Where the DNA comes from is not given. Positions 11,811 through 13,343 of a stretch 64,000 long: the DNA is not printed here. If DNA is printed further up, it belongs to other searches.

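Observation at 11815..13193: Decayed PAPS-reductase 5' remnant fused behind a 410-aa gene links the tRNA island to the 47-58 kb array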

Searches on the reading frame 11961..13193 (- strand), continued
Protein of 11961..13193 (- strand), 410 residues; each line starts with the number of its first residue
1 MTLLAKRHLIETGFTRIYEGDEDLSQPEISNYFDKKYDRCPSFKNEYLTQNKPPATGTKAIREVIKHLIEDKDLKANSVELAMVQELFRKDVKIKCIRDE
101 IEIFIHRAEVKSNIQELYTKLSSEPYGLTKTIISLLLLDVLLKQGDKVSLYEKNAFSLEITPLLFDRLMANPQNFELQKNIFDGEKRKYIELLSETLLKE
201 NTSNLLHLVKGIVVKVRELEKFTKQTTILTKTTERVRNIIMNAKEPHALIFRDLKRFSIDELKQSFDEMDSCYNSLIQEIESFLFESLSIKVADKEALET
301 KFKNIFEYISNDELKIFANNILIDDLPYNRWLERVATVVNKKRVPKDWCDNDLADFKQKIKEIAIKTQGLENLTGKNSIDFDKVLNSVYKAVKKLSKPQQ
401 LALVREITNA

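Call 23: find_related_loci(query=A1, collection=genome_contigs, flank=8000)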
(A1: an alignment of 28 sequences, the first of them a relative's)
Query A1 (410 aa) in genome_contigs; peptide patterns used: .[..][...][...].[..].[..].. (x = any residue, [..] = any of these).
76 stretches matched a pattern; 30 encode a relative of the query (tblastn E <= 1e-3); 30 distinct loci.
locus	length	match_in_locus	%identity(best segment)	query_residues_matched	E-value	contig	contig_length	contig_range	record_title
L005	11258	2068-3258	38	19-410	1e-76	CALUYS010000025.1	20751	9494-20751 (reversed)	MAG: Candidatus Gastranaerophilales bacterium isolate BRZ_FD__bin84 genome assembly, contig: BRZ_FD__NODE_3196_length_20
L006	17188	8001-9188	37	20-410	1e-76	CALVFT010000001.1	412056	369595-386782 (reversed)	MAG: Candidatus Gastranaerophilales bacterium isolate BRZ_FQ__bin85 genome assembly, contig: BRZ_FQ__NODE_5_length_41205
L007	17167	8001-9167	37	28-408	2e-76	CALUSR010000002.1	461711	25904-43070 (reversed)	MAG: Candidatus Gastranaerophilales bacterium isolate BRZ_CV__bin38 genome assembly, contig: BRZ_CV__NODE_5_length_46171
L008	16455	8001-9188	37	20-410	7e-75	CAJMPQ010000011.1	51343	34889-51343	TPA_asm: uncultured bacterium isolate ERR1600607-bin.33 genome assembly, contig: NODE_654_length_51343_cov_22.571011, wh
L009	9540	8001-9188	38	20-410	2e-74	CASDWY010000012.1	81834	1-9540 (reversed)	uncultured bacterium isolate SI.A9.metabat-bins.133 genome assembly, contig: SI.A9.metabat-bins.133.fa_k141_133602, whol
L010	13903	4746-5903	36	28-405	2e-74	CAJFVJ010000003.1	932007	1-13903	Candidatus Adamsella avium isolate Chicken_20_mag_183 genome assembly, contig: MAGpy_11413_20_idba_bin_183_fascaffold_15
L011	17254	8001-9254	36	6-410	4e-74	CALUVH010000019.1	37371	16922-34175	MAG: Candidatus Gastranaerophilales bacterium isolate BRZ_CB__bin69 genome assembly, contig: BRZ_CB__NODE_1428_length_37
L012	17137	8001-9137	38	37-410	2e-73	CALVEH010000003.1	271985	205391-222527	MAG: Candidatus Gastranaerophilales bacterium isolate BRZ_MM__bin19 genome assembly, contig: BRZ_MM__NODE_25_length_2719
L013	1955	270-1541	36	20-410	2e-76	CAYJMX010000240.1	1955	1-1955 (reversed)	MAG TPA_asm: uncultured Gammaproteobacteria bacterium isolate ERP123703_co3_322 genome assembly, contig: NODE_52378_leng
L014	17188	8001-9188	37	20-410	8e-73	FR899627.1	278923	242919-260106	Clostridium sp. CAG:768 genomic scaffold, scf31, whole genome shotgun sequence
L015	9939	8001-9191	37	19-410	3e-72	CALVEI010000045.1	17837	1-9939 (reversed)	MAG: Candidatus Gastranaerophilales bacterium isolate BRZ_QD__bin64 genome assembly, contig: BRZ_QD__NODE_5279_length_17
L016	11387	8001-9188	36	20-410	4e-72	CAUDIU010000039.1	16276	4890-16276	MAG TPA_asm: uncultured Clostridium sp. isolate ERR9578185_bin.15_MetaWRAP_v1.3_MAG genome assembly, contig: ERZ18533821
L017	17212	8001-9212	37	6-409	2e-71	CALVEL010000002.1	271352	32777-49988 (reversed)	MAG: Candidatus Gastranaerophilales bacterium isolate BRZ_MB__bin16 genome assembly, contig: BRZ_MB__NODE_36_length_2713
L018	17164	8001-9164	38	24-406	1e-70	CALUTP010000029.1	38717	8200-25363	MAG: Candidatus Gastranaerophilales bacterium isolate E02__bin124 genome assembly, contig: E02__k127_2914715, whole geno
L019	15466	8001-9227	36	8-408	2e-70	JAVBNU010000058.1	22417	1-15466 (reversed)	MAG: Candidatus Gastranaerophilaceae bacterium isolate EPI_MAG_00090 c_000011174835, whole genome shotgun sequence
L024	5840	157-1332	38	24-410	1e-65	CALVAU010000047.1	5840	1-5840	MAG: Candidatus Gastranaerophilales bacterium isolate E22__bin127 genome assembly, contig: E22__k127_6729858, whole geno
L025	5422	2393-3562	37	20-409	2e-60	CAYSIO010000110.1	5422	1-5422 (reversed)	MAG TPA_asm: uncultured Vampirovibrio sp. isolate SRP315200_co1_844 genome assembly, contig: NODE_37826_length_5422_cov_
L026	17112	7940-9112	34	20-409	2e-60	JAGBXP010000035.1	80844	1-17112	Bacterium isolate RGIG9539 Yak_Colon-2__c518210, whole genome shotgun sequence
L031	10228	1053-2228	32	20-410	4e-55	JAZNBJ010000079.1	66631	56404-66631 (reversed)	MAG: Candidatus Gastranaerophilaceae bacterium isolate T1900044742_TS20190208.MAGScoT_cleanbin_000015 SGB_2075_k141_9339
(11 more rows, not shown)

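Call 26: search_protein_families(library=pfam, proteins=[L006:9321-10160:+, L006:5540-7408:-, L017:9329-10660:+, L019:9620-10546:+, L019:5807-7657:+, L024:1731-3119:+, L025:3865-5421:+, L026:9324-10019:+, L031:2661-3545:+, L007:7605-9176:+], max_evalue=0.01)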
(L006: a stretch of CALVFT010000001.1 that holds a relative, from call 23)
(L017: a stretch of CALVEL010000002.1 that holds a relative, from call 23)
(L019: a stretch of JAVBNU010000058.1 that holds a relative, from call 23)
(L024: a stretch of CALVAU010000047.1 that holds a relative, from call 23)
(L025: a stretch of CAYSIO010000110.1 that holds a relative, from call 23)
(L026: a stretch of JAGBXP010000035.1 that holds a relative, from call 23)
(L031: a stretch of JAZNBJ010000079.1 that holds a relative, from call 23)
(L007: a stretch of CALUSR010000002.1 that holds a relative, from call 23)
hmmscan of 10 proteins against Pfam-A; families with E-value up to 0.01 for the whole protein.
L006:9321-10160:+ (279 aa): 0 families

L006:5540-7408:- (622 aa): 1 family
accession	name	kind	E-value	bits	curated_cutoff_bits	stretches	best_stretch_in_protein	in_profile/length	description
PF20404.3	DUF6694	-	0.0051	17.6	24.3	0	32-102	19-87/102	Family of unknown function (DUF6694)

L017:9329-10660:+ (443 aa): 7 families
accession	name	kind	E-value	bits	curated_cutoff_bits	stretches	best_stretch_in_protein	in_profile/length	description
PF03600.22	CitMHS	-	3.3e-83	280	31.9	1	22-384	1-336/336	Citrate transporter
PF02040.21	ArsB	-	2.1e-21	77.2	22.2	1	26-439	16-421/423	Arsenical pump membrane protein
PF06450.18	NhaB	-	5.1e-07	29.4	27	1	161-210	212-261/515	Bacterial Na+/H+ antiporter B (NhaB)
PF03606.21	DcuC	-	2.3e-05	23.5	23.1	1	74-264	78-274/461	C4-dicarboxylate anaerobic carrier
PF07399.17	Na_H_antiport_3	-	3.2e-05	23.5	25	1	154-400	160-381/419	Putative Na+/H+ antiporter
PF06808.19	DctM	-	0.00042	19.7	23.8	1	17-167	219-367/413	Tripartite ATP-independent periplasmic transporter, DctM component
PF07158.17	MatC_N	-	0.00089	19.8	23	1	16-152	8-135/149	Dicarboxylate carrier protein MatC N-terminus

L019:9620-10546:+ (308 aa): 2 families
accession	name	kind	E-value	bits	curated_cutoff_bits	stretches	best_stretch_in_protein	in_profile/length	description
PF00185.30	OTCace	-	2e-57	194.1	29.4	1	153-306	2-156/157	Aspartate/ornithine carbamoyltransferase, Asp/Orn binding domain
PF02729.26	OTCace_N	-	2.7e-48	164.3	29.9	1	6-146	1-148/148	Aspartate/ornithine carbamoyltransferase, carbamoyl-P binding domain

L019:5807-7657:+ (616 aa): 0 families

L024:1731-3119:+ (462 aa): 1 family
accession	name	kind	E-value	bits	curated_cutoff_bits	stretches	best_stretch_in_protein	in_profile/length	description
PF01554.23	MatE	-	3.2e-52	176.9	24.9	2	20-180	1-160/161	MatE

L025:3865-5421:+ (519 aa): 1 family
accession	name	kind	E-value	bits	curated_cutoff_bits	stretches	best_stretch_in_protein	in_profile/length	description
PF00171.27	Aldedh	-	5.8e-29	101.4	23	1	65-341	30-307/461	Aldehyde dehydrogenase family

L026:9324-10019:+ (231 aa): 1 family
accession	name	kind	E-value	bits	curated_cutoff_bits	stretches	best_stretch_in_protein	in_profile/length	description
PF22692.1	LlgE_F_G_D1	-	2.3e-10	40.9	27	1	87-152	5-64/64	Flagellar hook protein FlgE/F/G D1 domain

L031:2661-3545:+ (294 aa): 3 families
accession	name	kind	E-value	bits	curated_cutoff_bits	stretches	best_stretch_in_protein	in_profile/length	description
PF00924.24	MS_channel_2nd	-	1.8e-18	66.9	20.2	1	118-184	2-68/68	Mechanosensitive ion channel, beta-domain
PF21088.3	MS_channel_1st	-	1.4e-11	44.5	23.1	1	75-116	1-42/42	Mechanosensitive ion channel, transmembrane helices 2/3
PF21082.3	MS_channel_3rd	-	1.5e-07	32.2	21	1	191-276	2-88/88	Mechanosensitive ion channel MscS, C-terminal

L007:7605-9176:+ (523 aa): 1 family
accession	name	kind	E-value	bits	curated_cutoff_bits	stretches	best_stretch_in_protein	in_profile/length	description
PF14947.12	HTH_45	-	0.00019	21.8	25.5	1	97-125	41-69/77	Winged helix-turn-helix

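Call 27: search_solved_structures(query=A1, max_evalue=1)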
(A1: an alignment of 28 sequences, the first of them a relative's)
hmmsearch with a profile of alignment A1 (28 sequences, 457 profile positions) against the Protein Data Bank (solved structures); distinct sequences matched with E-value up to 1: 1.
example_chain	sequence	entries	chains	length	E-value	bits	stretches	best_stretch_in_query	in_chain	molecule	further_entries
5jne_D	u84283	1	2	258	0.88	11.6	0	396-451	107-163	Proliferating cell nuclear antigen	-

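Call 51: find_encoding_contigs(protein=P0017, flank=7000, max_places=2)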
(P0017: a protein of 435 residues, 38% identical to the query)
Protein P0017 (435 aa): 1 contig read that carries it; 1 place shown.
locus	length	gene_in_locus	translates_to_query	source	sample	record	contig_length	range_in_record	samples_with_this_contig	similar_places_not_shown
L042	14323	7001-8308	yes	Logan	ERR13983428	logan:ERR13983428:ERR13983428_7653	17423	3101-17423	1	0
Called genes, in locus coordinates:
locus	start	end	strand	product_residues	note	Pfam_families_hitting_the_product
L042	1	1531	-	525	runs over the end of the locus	PF00149:Metallophos, PF02872:5_nucleotid_C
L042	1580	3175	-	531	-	PF00149:Metallophos, PF02872:5_nucleotid_C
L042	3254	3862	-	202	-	PF01330:RuvA_N, PF00633:HHH (faint), PF14520:HHH_5, PF07499:RuvA_C (weak)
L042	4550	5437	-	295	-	PF13354:Beta-lactamase2, PF00144:Beta-lactamase (weak)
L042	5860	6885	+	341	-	PF01548:DEDD_Tnp_IS110, PF02371:Transposase_20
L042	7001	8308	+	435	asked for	-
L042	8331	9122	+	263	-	PF01507:PAPS_reduct (weak)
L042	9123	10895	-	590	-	PF00614:PLDc (faint), PF00565:SNase (weak), PF07894:SACK1 (weak), PF13091:PLDc_2, PF07894:SACK1, PF13091:PLDc_2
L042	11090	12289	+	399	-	PF14082:SduA_C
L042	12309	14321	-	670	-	?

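Call 59: predict_structure(alignment_id=A3)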
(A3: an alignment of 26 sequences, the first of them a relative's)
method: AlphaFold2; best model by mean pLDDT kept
length: 548 residues; sequences in the alignment: 26
mean_pLDDT: 81.8   pTM: 0.60
mean pLDDT of the five models: 81.8, 80.6, 78.9, 78.8, 77.6
residues with pLDDT >= 90: 217; 70-90: 239; 50-70: 51; < 50: 41
segments of 3 or more residues with pLDDT < 50: 1-5, 129-155
pLDDT, mean of each block of 10 residues (from residue 1): 51 81 85 82 79 72 77 77 81 86 77 60 51 37 35 51 74 81 60 90 89 90 92 94 93 88 92 92 88 89 93 94 91 92 89 91 93 89 92 90 94 94 94 86 88 91 90 94 91 95 91 66 69 78 68
secondary structure, 60 per line:
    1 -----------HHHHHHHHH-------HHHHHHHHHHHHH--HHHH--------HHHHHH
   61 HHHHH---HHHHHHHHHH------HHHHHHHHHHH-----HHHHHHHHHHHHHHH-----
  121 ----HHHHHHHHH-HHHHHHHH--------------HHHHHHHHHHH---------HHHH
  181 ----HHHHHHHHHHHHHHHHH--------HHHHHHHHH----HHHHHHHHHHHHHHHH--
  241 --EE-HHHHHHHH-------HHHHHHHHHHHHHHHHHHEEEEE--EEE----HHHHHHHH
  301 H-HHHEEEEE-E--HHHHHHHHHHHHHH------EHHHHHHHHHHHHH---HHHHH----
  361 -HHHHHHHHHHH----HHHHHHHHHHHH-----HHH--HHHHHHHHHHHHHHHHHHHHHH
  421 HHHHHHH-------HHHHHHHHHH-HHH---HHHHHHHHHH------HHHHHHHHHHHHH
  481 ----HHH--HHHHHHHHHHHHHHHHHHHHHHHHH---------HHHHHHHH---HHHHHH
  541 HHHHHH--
elements in order: H12-20 H28-40 H43-46 H55-65 H69-78 H85-95 H101-115 H125-133 H135-142 H157-167 H177-180 H185-201 H210-218 H223-238 H246-253 H261-278 E279-283 E286-288 H293-301 E306-310 H315-328 H336-348 H352-356 H362-372 H377-388 H399-427 H435-444 H452-461 H468-480 H490-514 H524-531 H535-546

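Call 61: fold_search(model_id=the predicted structure, library=pdb)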
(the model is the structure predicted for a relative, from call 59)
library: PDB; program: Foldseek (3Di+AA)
matches with E <= 10: 102; with E <= 0.001: 0
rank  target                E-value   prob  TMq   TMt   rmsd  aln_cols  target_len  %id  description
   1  8wpl_A                4.9e-01  0.06  0.09  0.08  40.4       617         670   10  Cryo-EM structure of the human TRPC1/C4 heteromer (released 2024-10-16)
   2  9o7x_D                1.1e+00  0.06  0.13  0.09  29.1       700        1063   11  Cryo-EM structure of apo rabbit TRPM3 having 2 resting and 2 activated subunits (ortho position) at 18 degrees Celsius (released 2025-12-17)
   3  9nwd_A                1.1e+00  0.04  0.09  0.05  31.1       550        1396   13  Human E3 ligase UBR4-KCMF1-calmodulin complex (N-terminal) (released 2025-06-11)
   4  9k2v_A                1.3e+00  0.06  0.12  0.08  31.2       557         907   10  Cyanophage A4 pre-ejectosome (released 2025-04-09)
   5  8wpm_A                1.3e+00  0.03  0.09  0.08  41.7       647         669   10  Cryo-EM structure of the human TRPC1/C4 heteromer in complex with Pico145 (released 2024-10-16)
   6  8or0_C                1.4e+00  0.04  0.11  0.07  23.2       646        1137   12  CAND1-CUL1-RBX1-SKP1-SKP2-CKS1-CDK2 (released 2023-06-28)
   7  9qhn_A                1.5e+00  0.03  0.10  0.07  26.2       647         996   12  Cryo-EM structure of mouse TRPM3 alpha 2 in APO state (released 2026-02-11)
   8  9upd_A                1.6e+00  0.06  0.13  0.13  32.9       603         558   12  Crystal structure of human serum albumin complex with nateglinide (released 2025-07-16)
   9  5yw8_B                1.8e+00  0.05  0.13  0.06  31.1       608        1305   12  Structure of pancreatic ATP-sensitive potassium channel bound with ATPgammaS (all particles at 4.4A) (released 2018-05-02)
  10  7buu_A                1.9e+00  0.04  0.08  0.11  31.9       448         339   12  Eucommia ulmoides TPT3, crystal form 1 (released 2021-02-17)
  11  3bng                  2.0e+00  0.54  0.13  0.14   7.2       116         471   19  W. succinogenes NrfA Y218F (released 2008-02-26)
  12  1qdb_A                2.0e+00  0.23  0.13  0.15  17.6       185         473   13  CYTOCHROME C NITRITE REDUCTASE (released 1999-08-18)
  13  9kht_A                2.7e+00  0.03  0.11  0.08  29.4       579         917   11  cryo-EM structure of Ufd2/Ubc4-Ub in complex with K29-linked triUb (dimeric conformation) (released 2025-07-30)
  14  5ykf_B                2.8e+00  0.04  0.13  0.06  30.8       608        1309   11  Structure of pancreatic ATP-sensitive potassium channel bound with glibenclamide and ATPgammaS (3D class1 at 4.33A) (released 2018-04-18)
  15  6gy7_B                2.9e+00  0.03  0.07  0.11  30.8       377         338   14  Crystal structure of XaxB from Xenorhabdus nematophil (released 2018-07-25)
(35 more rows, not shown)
